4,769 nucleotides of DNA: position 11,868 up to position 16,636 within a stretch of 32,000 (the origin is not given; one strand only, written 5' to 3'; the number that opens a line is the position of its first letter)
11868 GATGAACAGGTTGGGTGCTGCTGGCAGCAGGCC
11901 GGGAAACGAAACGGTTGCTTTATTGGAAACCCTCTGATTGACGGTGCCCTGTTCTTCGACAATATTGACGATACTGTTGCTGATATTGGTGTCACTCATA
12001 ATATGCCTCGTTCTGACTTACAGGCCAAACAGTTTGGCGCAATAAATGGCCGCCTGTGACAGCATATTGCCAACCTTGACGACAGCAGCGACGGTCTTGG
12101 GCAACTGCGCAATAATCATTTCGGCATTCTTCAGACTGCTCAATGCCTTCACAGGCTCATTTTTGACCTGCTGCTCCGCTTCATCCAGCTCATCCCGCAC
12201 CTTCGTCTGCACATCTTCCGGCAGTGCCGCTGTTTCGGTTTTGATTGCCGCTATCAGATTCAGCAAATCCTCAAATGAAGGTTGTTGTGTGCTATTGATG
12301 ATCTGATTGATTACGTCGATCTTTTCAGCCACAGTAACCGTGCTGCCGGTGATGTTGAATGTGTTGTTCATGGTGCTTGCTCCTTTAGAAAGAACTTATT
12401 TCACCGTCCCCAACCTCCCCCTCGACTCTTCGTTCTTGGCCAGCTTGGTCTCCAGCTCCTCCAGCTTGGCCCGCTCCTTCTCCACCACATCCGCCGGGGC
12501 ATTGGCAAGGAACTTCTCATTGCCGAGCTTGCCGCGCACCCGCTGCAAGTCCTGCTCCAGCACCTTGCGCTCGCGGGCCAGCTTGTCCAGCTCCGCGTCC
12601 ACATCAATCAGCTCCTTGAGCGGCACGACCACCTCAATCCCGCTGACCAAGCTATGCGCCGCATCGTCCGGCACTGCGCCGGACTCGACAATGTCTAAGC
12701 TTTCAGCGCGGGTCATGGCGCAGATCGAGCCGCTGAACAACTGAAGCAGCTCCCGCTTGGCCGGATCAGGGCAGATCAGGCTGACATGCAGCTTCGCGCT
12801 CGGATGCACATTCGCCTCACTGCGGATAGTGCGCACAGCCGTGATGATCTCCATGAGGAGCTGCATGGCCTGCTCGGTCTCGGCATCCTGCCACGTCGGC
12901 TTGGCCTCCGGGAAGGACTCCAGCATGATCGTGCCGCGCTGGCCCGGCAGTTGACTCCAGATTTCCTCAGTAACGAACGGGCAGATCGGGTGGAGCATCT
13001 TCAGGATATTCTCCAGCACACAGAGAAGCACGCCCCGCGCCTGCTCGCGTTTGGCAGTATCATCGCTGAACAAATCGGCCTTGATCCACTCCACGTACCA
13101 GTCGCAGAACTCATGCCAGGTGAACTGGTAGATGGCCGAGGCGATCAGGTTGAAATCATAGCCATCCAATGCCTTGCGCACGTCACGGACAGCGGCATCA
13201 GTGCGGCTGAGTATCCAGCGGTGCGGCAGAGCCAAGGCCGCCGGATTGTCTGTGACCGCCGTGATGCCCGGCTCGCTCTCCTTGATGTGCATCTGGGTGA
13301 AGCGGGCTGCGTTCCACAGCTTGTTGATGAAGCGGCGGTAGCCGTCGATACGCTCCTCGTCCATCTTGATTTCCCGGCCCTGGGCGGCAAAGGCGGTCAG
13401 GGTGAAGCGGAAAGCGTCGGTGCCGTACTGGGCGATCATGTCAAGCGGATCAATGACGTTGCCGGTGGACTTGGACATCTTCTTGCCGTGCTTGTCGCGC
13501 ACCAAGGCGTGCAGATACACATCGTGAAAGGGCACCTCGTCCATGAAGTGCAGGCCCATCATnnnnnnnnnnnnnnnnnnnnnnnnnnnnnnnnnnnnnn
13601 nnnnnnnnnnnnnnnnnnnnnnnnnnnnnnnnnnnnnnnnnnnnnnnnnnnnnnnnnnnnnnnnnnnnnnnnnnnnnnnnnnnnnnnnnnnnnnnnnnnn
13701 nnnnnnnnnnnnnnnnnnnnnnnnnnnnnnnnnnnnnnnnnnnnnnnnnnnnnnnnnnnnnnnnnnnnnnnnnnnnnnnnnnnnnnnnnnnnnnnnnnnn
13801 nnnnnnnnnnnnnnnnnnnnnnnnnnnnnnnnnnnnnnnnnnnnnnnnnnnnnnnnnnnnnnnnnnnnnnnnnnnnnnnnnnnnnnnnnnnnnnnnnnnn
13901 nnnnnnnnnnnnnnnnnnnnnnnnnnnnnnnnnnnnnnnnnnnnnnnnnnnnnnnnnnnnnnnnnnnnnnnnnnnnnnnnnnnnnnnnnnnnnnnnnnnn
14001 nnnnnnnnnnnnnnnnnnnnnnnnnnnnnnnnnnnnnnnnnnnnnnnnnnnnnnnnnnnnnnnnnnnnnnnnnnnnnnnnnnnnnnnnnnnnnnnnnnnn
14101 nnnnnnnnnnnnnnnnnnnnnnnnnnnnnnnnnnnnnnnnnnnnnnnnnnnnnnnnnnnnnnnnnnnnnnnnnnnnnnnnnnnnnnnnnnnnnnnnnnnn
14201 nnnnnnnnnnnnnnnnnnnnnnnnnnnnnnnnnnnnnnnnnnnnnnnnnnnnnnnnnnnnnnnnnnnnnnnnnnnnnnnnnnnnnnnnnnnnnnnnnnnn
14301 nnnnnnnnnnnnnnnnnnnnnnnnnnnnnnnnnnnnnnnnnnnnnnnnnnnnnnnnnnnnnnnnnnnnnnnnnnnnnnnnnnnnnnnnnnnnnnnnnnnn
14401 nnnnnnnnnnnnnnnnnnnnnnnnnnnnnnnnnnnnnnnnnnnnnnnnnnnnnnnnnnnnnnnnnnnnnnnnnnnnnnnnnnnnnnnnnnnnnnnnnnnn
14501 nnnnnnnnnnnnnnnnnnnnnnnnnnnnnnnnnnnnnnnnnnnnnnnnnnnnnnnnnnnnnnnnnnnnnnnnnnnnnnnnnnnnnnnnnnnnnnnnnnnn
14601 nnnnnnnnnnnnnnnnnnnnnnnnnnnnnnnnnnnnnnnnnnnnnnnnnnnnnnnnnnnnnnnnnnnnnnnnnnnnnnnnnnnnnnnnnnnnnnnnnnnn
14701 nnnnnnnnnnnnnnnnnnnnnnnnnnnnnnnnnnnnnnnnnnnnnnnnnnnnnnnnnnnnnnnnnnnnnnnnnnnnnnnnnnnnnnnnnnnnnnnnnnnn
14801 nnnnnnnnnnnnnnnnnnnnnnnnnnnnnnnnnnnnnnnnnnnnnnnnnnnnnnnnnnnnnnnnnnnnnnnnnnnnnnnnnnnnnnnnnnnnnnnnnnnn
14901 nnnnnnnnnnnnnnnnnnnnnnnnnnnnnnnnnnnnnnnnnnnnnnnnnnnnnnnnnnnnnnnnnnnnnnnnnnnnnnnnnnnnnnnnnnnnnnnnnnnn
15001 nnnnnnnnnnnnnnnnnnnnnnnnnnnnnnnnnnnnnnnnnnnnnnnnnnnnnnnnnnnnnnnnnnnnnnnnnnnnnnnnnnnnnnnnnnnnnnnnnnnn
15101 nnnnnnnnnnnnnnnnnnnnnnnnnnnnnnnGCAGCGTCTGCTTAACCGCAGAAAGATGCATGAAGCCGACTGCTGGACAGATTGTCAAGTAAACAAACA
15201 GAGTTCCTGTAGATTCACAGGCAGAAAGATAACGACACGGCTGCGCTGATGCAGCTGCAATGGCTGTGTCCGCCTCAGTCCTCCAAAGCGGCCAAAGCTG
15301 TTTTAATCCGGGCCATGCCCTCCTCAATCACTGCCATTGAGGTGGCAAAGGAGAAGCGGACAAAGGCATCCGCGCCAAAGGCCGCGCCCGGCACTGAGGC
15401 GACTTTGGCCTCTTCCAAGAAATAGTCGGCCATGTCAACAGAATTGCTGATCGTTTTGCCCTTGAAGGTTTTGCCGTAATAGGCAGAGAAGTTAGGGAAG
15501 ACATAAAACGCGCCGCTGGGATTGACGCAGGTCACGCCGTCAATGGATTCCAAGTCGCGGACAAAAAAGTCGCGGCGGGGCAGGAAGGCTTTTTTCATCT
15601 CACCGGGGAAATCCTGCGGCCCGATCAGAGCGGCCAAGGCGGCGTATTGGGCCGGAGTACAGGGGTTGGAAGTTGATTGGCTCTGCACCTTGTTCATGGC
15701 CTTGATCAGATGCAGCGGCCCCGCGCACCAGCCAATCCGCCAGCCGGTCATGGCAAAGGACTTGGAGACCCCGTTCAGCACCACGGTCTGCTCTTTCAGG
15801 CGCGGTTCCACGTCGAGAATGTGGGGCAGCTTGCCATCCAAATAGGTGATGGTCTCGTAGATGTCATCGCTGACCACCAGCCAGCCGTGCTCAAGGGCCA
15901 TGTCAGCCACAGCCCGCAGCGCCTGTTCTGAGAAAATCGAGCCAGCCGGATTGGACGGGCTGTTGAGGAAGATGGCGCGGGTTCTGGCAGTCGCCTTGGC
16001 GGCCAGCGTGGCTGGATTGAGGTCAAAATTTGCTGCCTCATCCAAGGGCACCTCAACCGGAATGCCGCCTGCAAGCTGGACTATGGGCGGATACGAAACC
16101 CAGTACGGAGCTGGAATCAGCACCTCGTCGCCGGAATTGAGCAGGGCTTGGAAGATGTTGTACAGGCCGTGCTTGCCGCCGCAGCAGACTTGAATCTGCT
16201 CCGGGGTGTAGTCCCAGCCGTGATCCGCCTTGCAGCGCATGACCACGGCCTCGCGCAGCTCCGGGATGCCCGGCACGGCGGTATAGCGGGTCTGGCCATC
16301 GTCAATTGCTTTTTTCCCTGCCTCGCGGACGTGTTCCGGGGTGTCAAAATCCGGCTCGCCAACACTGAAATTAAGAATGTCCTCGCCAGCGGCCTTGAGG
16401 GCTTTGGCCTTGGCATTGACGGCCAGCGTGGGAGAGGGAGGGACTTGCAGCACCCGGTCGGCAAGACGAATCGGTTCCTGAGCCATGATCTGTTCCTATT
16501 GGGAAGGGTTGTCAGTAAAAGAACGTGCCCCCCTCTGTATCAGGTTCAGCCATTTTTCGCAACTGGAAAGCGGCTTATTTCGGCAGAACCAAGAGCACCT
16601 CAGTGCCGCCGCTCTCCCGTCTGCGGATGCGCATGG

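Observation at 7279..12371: Split NLR/STAND cassette: one effector-less NB-ARC core followed by two separately encoded, paralogous TPR sensor arms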

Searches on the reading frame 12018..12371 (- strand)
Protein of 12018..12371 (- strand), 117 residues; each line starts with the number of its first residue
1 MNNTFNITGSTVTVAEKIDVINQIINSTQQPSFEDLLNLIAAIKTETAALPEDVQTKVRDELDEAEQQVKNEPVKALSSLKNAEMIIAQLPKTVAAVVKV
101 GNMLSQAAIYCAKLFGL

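Call 7: search_protein_families(library=pfam, proteins=[window:12018-12371:-], max_evalue=0.01)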
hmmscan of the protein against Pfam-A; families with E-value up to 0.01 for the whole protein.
window:12018-12371:- (117 aa): 2 families
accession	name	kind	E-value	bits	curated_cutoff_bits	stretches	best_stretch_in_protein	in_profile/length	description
PF19915.4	bpX0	-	0.001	19.8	27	1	9-94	1-84/161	MoxR-vWA-beta-propeller ternary system domain bpX0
PF19443.4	DAHL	-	0.0061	16.8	38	1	21-96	107-186/221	DAHL domain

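Call 8: search_protein_families(library=padloc, proteins=[window:12018-12371:-], max_evalue=0.01)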
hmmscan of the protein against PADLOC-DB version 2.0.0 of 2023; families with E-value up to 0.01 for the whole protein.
window:12018-12371:- (117 aa): 3 families
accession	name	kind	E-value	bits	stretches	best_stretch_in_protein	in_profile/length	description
PDLC04451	PDC-M14B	-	0.00062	17.6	1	4-100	155-250/261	-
PDLC04448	PDC-M14B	-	0.00089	16.9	1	6-100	162-254/275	-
PDLC04449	PDC-M14B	-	0.0041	14.7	1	5-102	154-253/267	-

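Call 27: find_homologous_proteins(query=window:12018-12371:-, max_evalue=0.001)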
Query window:12018-12371:- (117 aa): 4 proteins with E <= 0.001 among 16 candidates.
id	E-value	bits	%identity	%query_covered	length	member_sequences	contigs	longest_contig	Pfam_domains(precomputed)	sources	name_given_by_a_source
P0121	9.9e-63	227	97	100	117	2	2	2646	-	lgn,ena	-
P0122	2.1e-51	190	84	100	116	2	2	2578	-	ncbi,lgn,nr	ncbi:MAG: hypothetical protein D3920_14710 [Candidatus Electrothrix sp. AW2]|nr:hypothetical protein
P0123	7.6e-41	156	71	100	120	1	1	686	-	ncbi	-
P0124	1.4e-36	143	64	100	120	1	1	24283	-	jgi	-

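Call 56: predict_structure(alignment_id=A2)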
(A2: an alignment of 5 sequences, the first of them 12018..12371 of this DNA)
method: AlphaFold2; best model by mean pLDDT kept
length: 117 residues; sequences in the alignment: 5
mean_pLDDT: 79.4   pTM: 0.69
mean pLDDT of the five models: 79.4, 78.9, 76.2, 75.8, 75.8
residues with pLDDT >= 90: 65; 70-90: 23; 50-70: 7; < 50: 22
segments of 3 or more residues with pLDDT < 50: 1-19, 21-23
pLDDT, mean of each block of 10 residues (from residue 1): 37 45 55 91 93 93 94 94 92 84 92 85
secondary structure, 60 per line:
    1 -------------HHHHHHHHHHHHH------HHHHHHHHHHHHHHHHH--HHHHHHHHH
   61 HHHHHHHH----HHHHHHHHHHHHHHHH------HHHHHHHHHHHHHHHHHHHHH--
elements in order: H14-26 H33-49 H52-68 H73-88 H95-115

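Call 61: fold_search(model_id=the predicted structure, library=pdb)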
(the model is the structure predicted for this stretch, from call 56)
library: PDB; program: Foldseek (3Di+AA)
matches with E <= 10: 200; with E <= 0.001: 0
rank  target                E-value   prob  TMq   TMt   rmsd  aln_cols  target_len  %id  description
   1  8v44                  5.5e-01  0.93  0.45  0.11   3.7        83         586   12  N-terminal truncation of CRISPR-associated DinG (released 2024-01-17)
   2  8e2w                  6.4e-01  0.91  0.44  0.10   4.3        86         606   13  Structure of CRISPR-Associated DinG (released 2023-06-21)
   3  1xg2_B                6.4e-01  0.84  0.47  0.37   9.2       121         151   13  Crystal structure of the complex between pectin methylesterase and its inhibitor protein (released 2005-03-22)
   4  1x91                  7.1e-01  0.10  0.20  0.17  14.4       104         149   14  Crystal structure of mutant form A of a pectin methylesterase inhibitor from Arabidopsis (released 2004-12-28)
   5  7xf0_A                1.0e+00  0.77  0.44  0.11   4.4        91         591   11  Crystal strucutre of CasDinG in complex with ATP (released 2023-07-26)
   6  7xex_C                1.2e+00  0.82  0.45  0.10   3.7        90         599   12  Crystal strucutre of apoCasDinG (released 2023-07-26)
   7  2qzg_A                1.2e+00  0.51  0.40  0.48   4.6        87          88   16  Crystal structure of unknown function protein MMP1188 (released 2007-09-04)
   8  2qzg_B                1.2e+00  0.51  0.39  0.48   4.6        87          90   16  Crystal structure of unknown function protein MMP1188 (released 2007-09-04)
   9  1yo7_A                1.3e+00  0.51  0.41  0.40   5.0       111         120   15  Re-engineering topology of the homodimeric ROP protein into a single-chain 4-helix bundle (released 2005-02-15)
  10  6ei0_Q                1.4e+00  0.47  0.44  0.44   8.3       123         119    7  Cytosolic copper storage protein Csp from Streptomyces lividans: apo form (released 2018-10-10)
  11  8y7f_A                1.4e+00  0.28  0.35  0.16   6.8       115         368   12  Crystal structure of CARF domain-truncated Csx1-Crn2 from Marinitoga sp. (released 2024-07-17)
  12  1x90_A                1.4e+00  0.23  0.34  0.29   9.1       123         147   12  Crystal structure of mutant form B of a pectin methylesterase inhibitor from Arabidopsis (released 2004-12-28)
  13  7nsn_A                1.6e+00  0.84  0.51  0.05   3.7        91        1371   15  Multi-domain GH92 alpha-1,2-mannosidase from Neobacillus novalis: mannoimidazole complex (released 2022-09-21)
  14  1ez3_B                1.6e+00  0.23  0.36  0.34  15.5       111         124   18  CRYSTAL STRUCTURE OF THE NEURONAL T-SNARE SYNTAXIN-1A (released 2000-06-07)
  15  6e6y_A                1.7e+00  0.57  0.46  0.24   4.4        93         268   15  Dieckmann cyclase, NcmC (released 2019-07-31)
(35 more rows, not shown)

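Call 86: search_protein_families(library=ncbifam, proteins=[window:12018-12371:-], max_evalue=0.001)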
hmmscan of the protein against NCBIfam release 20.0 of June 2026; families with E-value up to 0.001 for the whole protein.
window:12018-12371:- (117 aa): 0 families

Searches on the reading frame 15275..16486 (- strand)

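Call 59: search_protein_families(library=pfam, proteins=[window:15275-16486:-], max_evalue=0.00001)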
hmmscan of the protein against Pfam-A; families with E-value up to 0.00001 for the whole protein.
window:15275-16486:- (403 aa): 1 family
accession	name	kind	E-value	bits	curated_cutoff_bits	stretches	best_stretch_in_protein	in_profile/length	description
PF00155.27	Aminotran_1_2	-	2.8e-73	247.6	19.7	1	36-394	2-361/361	Aminotransferase class I and II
